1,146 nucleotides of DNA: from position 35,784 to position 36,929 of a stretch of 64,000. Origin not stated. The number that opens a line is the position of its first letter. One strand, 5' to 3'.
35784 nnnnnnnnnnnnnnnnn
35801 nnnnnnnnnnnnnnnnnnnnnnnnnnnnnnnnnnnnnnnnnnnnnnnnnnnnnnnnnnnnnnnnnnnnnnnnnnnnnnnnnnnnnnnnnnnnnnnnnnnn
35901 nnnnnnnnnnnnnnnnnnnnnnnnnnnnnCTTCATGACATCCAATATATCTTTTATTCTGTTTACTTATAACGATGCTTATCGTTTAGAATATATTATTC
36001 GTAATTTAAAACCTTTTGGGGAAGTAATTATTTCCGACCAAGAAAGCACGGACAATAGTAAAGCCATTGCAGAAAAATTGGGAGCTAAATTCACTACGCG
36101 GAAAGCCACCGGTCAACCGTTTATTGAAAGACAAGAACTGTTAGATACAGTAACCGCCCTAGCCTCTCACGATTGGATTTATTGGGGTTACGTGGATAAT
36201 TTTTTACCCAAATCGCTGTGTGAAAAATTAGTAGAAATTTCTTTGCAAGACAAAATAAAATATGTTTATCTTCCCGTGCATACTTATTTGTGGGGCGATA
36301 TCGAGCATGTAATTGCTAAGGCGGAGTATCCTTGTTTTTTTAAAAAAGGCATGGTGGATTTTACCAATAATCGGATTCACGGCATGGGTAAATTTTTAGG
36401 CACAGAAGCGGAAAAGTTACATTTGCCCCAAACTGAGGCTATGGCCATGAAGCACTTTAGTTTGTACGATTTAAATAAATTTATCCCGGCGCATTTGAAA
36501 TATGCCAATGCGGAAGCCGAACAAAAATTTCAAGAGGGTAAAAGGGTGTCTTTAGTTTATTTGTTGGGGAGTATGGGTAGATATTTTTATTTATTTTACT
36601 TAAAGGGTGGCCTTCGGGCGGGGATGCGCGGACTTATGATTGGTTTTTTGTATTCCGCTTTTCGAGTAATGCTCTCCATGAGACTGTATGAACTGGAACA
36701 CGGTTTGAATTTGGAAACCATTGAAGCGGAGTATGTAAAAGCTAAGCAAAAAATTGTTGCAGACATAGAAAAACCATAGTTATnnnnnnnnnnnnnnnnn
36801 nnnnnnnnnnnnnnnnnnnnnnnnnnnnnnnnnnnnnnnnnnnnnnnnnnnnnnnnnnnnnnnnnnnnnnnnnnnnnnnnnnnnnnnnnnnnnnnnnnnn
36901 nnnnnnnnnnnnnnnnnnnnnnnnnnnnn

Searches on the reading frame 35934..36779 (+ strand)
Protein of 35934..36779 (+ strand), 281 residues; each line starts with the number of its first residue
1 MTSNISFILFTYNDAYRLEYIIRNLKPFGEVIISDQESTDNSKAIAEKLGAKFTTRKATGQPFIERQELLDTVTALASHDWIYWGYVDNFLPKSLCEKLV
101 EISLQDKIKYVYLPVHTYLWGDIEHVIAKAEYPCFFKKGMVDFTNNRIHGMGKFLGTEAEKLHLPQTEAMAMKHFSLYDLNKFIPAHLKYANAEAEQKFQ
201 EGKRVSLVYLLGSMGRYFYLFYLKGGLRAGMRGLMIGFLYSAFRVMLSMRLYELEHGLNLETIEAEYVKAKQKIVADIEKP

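Call 11: search_protein_families(library=pfam, proteins=[window:35934-36779:+], max_evalue=0.001)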
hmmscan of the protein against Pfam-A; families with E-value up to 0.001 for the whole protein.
window:35934-36779:+ (281 aa): 1 family
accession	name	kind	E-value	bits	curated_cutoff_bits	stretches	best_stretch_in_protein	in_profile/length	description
PF00535.33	Glycos_transf_2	-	5.2e-05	23.7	23.3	1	6-152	1-154/168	Glycosyl transferase family 2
